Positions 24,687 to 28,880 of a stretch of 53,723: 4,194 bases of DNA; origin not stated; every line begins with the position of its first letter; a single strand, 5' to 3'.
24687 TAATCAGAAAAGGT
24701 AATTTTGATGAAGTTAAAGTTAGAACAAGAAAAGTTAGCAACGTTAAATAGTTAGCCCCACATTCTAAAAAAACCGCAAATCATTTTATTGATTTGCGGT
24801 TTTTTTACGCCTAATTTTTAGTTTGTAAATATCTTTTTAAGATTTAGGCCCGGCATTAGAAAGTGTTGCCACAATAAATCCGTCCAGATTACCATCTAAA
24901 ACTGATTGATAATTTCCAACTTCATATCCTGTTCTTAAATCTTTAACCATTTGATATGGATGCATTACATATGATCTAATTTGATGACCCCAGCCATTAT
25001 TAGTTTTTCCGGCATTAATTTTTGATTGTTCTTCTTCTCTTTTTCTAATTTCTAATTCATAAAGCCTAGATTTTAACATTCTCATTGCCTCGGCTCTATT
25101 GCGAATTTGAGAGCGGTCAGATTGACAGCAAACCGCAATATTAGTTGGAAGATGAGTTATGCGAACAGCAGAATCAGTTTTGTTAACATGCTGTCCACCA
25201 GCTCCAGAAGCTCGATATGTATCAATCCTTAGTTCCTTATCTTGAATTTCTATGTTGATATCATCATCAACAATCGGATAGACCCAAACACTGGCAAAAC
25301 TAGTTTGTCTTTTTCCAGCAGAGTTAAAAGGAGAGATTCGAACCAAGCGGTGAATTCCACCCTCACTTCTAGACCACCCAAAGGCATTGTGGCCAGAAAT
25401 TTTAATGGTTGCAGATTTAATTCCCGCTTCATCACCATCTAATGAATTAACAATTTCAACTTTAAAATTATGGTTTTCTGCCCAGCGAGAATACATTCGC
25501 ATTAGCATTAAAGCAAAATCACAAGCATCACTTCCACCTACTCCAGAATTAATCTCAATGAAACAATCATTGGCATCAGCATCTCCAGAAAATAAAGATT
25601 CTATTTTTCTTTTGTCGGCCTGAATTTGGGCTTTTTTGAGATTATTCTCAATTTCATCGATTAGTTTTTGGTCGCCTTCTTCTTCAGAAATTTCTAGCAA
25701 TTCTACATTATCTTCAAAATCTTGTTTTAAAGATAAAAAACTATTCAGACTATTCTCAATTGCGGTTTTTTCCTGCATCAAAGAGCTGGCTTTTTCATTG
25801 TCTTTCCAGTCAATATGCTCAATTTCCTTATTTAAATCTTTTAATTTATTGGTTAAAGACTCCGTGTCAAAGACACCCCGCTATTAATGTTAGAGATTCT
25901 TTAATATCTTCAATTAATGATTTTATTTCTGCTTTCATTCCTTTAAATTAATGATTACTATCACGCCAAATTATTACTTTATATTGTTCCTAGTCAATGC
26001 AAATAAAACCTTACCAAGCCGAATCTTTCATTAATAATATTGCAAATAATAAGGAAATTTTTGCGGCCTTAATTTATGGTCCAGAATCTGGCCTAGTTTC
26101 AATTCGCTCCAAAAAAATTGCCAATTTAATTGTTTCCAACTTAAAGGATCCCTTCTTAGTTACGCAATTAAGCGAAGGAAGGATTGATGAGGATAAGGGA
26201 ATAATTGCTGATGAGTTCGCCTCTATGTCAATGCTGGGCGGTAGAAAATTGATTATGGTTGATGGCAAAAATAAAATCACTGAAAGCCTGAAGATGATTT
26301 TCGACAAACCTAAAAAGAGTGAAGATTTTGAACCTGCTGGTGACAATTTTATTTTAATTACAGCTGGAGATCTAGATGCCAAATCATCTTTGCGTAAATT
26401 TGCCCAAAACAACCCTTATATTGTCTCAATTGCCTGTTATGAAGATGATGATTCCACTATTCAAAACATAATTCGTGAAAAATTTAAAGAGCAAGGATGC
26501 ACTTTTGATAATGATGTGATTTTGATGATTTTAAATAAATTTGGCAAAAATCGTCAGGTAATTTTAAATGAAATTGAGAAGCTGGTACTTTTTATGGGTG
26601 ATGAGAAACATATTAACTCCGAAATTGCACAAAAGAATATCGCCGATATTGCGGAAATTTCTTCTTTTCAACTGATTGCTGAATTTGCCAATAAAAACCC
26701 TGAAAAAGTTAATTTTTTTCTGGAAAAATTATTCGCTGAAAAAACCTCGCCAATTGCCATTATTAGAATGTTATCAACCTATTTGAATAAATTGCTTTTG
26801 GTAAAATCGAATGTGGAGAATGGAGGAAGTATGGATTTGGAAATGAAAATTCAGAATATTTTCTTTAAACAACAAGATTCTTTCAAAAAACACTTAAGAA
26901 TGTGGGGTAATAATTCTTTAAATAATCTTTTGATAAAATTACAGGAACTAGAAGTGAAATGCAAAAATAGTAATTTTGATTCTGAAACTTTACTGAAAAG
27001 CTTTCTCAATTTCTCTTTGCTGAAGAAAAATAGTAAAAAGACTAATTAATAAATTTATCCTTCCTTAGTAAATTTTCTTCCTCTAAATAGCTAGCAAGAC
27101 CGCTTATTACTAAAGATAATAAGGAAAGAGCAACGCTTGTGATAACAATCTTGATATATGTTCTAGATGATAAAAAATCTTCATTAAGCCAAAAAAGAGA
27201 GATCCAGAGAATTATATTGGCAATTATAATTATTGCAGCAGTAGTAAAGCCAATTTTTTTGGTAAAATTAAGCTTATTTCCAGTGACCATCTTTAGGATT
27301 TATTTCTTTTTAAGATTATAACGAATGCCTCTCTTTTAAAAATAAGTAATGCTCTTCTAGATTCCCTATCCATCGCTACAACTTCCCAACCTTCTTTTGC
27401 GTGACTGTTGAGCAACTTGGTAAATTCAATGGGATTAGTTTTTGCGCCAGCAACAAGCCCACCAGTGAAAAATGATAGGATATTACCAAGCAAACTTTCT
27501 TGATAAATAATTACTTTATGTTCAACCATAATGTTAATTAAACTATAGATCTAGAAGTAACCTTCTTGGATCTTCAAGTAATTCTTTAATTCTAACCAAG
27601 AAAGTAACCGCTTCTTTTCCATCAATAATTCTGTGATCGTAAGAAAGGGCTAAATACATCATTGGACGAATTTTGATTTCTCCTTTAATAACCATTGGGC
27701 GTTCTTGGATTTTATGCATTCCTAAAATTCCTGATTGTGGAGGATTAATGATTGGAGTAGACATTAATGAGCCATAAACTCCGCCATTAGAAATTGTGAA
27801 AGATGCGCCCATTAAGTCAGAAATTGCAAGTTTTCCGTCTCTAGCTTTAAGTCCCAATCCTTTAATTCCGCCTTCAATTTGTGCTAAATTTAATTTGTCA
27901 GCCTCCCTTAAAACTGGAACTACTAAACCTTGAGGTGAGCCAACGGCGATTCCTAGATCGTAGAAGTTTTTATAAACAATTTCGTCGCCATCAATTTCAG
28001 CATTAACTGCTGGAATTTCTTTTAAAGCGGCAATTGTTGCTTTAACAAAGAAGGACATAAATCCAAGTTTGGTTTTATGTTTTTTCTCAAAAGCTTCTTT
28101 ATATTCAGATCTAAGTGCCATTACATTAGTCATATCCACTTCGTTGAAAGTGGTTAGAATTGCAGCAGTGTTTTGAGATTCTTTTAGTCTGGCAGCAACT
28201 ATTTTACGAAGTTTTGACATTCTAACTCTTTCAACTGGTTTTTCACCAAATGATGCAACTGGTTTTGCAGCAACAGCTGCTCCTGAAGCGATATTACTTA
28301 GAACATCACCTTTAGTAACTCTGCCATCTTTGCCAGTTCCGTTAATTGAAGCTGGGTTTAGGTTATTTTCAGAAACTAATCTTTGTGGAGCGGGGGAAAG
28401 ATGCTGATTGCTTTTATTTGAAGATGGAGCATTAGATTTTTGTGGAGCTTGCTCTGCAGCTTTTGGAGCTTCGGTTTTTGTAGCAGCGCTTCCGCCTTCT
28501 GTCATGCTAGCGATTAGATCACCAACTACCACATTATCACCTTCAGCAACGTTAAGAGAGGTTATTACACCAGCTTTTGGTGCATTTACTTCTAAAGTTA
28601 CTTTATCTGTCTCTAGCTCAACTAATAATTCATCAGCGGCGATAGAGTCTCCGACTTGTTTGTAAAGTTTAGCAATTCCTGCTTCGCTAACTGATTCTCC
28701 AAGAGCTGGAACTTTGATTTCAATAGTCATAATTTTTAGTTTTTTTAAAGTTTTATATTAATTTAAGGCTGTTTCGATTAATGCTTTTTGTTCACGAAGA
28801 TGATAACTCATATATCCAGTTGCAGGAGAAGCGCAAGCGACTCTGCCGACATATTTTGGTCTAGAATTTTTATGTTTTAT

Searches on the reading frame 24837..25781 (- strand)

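Call 6: search_protein_families(library=pfam, proteins=[window:24837-25781:-], max_evalue=0.001)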
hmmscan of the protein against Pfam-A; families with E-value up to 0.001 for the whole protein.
window:24837-25781:- (314 aa): 2 families
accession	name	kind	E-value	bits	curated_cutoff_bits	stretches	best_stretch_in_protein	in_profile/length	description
PF03462.23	PCRF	-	5.3e-45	154.1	24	1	2-165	28-194/194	PCRF domain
PF00472.26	RF-1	-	1.3e-42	144.8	35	1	173-283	1-116/116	RF-1 domain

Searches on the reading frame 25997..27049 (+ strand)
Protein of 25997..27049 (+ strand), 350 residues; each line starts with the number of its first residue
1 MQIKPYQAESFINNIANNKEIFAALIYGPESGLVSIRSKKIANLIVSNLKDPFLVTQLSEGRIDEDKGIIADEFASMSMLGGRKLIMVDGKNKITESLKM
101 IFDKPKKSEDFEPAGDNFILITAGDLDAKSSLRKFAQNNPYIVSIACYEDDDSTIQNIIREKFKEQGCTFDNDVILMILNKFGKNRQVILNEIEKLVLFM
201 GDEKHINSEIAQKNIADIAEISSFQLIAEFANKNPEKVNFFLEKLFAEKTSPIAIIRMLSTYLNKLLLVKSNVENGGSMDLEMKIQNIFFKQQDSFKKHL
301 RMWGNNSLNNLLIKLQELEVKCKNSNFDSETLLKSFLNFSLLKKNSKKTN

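Call 6: search_protein_families(library=pfam, proteins=[window:25997-27049:+], max_evalue=0.001)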
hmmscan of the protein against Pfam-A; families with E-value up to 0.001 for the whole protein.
window:25997-27049:+ (350 aa): 1 family
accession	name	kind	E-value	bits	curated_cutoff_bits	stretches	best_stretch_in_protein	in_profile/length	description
PF21694.2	DNA_pol3_delta_C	-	1.1e-06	29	27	1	222-337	3-118/121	DNA polymerase III delta subunit, C-terminal domain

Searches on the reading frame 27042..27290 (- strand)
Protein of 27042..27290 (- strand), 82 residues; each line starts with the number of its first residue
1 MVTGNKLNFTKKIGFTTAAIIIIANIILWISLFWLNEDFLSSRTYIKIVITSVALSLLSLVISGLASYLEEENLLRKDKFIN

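Call 80: search_protein_families(library=pfam, proteins=[window:27042-27290:-], max_evalue=0.1)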
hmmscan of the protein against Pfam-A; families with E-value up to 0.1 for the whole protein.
window:27042-27290:- (82 aa): 1 family
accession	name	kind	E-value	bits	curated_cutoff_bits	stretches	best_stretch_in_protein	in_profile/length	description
PF02588.21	YitT_membrane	-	0.0085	15.9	24.3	1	7-64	35-87/205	Uncharacterised 5xTM membrane BCR, YitT family COG1284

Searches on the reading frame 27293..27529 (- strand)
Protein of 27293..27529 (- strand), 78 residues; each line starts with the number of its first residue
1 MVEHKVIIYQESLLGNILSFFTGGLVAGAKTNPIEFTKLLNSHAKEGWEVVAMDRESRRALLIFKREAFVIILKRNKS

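Call 80: search_protein_families(library=pfam, proteins=[window:27293-27529:-], max_evalue=0.1)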
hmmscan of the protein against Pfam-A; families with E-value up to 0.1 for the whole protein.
window:27293-27529:- (78 aa): 1 family
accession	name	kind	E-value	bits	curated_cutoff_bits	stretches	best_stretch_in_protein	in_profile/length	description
PF13783.11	DUF4177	-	4.4e-10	40.1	25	1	16-75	15-64/65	Domain of unknown function (DUF4177)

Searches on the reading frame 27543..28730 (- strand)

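Call 6: search_protein_families(library=pfam, proteins=[window:27543-28730:-], max_evalue=0.001)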
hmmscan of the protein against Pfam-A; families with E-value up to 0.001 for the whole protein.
window:27543-28730:- (395 aa): 4 families
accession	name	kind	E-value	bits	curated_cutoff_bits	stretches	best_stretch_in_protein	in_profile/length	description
PF00198.28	2-oxoacid_dh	-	2.2e-84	283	23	1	165-393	3-232/232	2-oxoacid dehydrogenases acyltransferase (catalytic domain)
PF00364.28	Biotin_lipoyl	-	8.3e-21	74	22.1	1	4-75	2-72/73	Biotin-requiring enzyme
PF02817.22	E3_binding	-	4.8e-10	39.9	23.7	1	110-144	2-36/36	e3 binding domain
PF13533.13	Biotin_lipoyl_2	-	2e-06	27.9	29.8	1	47-76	2-31/32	Biotin-lipoyl like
